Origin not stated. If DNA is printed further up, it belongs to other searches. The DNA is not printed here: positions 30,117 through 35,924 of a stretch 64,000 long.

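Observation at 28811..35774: Giant 1800-aa GT-C fusion glycosyltransferase (GT87/DUF2029-like + beta-propeller + PMT/GT39-like) paired with a divergent DUF2723 protein, adjacent to the PIM cluster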

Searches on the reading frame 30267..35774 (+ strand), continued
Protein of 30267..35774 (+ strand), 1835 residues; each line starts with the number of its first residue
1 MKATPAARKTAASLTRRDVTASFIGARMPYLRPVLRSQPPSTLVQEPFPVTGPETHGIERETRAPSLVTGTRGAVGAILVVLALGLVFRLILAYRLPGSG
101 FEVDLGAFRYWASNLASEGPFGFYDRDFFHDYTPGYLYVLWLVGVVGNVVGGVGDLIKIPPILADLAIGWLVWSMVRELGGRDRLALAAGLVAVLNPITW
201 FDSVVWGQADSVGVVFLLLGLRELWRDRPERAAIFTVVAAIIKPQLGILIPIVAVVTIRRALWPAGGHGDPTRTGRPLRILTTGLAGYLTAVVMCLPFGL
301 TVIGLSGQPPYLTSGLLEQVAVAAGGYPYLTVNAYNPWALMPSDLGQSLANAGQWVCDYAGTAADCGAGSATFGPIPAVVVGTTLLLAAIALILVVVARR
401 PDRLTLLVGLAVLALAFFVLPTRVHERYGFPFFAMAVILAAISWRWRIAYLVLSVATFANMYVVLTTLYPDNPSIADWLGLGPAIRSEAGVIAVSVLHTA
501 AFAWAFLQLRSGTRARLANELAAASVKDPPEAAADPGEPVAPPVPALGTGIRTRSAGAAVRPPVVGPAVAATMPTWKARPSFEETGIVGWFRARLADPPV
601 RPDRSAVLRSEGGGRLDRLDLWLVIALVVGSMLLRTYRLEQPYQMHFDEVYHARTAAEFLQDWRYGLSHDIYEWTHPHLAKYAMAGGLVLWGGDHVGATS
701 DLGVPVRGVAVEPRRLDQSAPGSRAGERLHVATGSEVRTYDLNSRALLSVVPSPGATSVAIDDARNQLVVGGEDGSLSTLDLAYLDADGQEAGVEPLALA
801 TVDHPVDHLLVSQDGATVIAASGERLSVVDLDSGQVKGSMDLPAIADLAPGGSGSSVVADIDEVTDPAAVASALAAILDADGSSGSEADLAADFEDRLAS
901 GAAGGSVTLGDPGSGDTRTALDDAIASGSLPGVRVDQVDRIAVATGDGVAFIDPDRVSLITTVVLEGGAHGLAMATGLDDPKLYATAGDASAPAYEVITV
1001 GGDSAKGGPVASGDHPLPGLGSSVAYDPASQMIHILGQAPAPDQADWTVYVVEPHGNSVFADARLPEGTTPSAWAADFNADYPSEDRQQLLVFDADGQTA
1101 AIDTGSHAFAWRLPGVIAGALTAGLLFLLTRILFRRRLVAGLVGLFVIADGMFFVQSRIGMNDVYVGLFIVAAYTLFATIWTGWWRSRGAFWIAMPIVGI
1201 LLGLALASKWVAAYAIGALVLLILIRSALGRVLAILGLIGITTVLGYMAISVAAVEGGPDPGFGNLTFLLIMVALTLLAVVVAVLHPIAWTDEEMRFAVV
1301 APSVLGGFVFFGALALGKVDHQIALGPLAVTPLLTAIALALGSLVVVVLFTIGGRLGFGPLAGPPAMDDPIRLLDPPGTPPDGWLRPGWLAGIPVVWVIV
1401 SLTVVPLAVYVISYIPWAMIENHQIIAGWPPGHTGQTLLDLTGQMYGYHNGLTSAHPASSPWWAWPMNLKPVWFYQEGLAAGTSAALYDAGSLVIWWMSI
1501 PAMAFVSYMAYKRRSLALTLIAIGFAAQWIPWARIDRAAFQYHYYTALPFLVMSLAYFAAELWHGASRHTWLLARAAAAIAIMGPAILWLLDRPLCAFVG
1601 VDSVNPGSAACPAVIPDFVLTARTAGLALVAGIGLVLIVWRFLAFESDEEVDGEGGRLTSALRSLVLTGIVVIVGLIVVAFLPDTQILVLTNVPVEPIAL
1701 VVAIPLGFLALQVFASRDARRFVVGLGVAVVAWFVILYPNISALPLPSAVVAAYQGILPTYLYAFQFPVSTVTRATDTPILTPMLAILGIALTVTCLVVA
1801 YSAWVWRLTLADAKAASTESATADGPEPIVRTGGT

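Call 9: search_solved_structures(query=window:30267-35774:+, max_evalue=1, show_alignments=2)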
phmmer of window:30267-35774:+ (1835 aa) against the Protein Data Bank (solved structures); distinct sequences matched with E-value up to 1: 1.
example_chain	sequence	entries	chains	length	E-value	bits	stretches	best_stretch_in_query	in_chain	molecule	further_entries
9e61_A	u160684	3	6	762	0.023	15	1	1443-1505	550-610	Dolichyl-phosphate-mannose--protein mannosyltransferase 4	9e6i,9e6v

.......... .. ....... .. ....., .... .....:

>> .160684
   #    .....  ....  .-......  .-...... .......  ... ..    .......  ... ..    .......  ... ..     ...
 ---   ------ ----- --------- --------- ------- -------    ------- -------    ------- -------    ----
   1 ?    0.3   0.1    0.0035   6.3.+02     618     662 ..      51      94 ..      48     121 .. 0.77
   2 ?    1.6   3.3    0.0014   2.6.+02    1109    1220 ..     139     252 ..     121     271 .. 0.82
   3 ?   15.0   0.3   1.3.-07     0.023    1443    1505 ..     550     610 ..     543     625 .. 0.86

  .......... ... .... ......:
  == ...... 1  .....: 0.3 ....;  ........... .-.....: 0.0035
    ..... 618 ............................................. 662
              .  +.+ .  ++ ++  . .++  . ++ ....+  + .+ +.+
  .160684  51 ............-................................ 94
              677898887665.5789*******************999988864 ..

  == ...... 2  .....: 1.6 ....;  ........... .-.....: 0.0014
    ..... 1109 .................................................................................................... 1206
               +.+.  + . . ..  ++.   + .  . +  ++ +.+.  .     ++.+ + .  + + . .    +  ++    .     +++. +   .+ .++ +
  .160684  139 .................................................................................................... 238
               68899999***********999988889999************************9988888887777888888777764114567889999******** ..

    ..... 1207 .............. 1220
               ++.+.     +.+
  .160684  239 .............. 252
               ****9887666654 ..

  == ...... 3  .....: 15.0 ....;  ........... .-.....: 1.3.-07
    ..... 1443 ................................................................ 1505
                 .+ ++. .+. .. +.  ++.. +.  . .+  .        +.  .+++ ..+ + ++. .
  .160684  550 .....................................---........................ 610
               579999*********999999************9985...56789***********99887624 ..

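Call 12: find_encoding_contigs(protein=P0001, flank=10000, max_places=3)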
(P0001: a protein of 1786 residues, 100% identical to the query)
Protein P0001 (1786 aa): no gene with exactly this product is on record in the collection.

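Call 15: find_encoding_contigs(protein=P0002, flank=10000, max_places=2)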
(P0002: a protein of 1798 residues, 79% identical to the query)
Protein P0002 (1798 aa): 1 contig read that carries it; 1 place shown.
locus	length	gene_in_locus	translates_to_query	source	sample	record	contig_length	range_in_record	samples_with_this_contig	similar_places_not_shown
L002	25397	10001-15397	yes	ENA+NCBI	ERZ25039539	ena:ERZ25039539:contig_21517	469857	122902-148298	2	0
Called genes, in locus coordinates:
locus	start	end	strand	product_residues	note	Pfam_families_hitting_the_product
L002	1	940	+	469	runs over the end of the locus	PF11638:DnaA_N, PF00308:Bac_DnaA, PF01695:IstB_IS21, PF08299:Bac_DnaA_C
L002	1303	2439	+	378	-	PF00712:DNA_pol3_beta, PF02767:DNA_pol3_beta_2, PF02768:DNA_pol3_beta_3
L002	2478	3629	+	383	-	PF02463:SMC_N, PF13476:AAA_23, PF13514:AAA_27 (weak), PF13304:AAA_21 (faint)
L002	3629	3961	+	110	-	PF05258:DciA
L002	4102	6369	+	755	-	-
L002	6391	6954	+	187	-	PF02577:BFN_dom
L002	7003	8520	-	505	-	PF11028:TMEM260_N, PF13231:PMT_2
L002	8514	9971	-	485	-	-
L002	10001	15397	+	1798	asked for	PF02366:PMT, PF16192:PMT_4TMC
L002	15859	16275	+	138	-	-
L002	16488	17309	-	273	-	PF13263:PHP_C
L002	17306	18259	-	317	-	PF03279:Lip_A_acyltrans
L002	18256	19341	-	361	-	PF03279:Lip_A_acyltrans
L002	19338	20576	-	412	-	PF01658:Inos-1-P_synth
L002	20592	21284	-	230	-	PF01066:CDP-OH_P_transf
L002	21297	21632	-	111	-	PF12840:HTH_20, PF01022:HTH_5, PF13412:HTH_24 (weak)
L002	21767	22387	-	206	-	-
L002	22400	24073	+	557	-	PF00083:Sugar_tr, PF07690:MFS_1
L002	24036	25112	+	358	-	PF01544:CorA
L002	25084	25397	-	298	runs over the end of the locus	PF02358:Trehalose_PPase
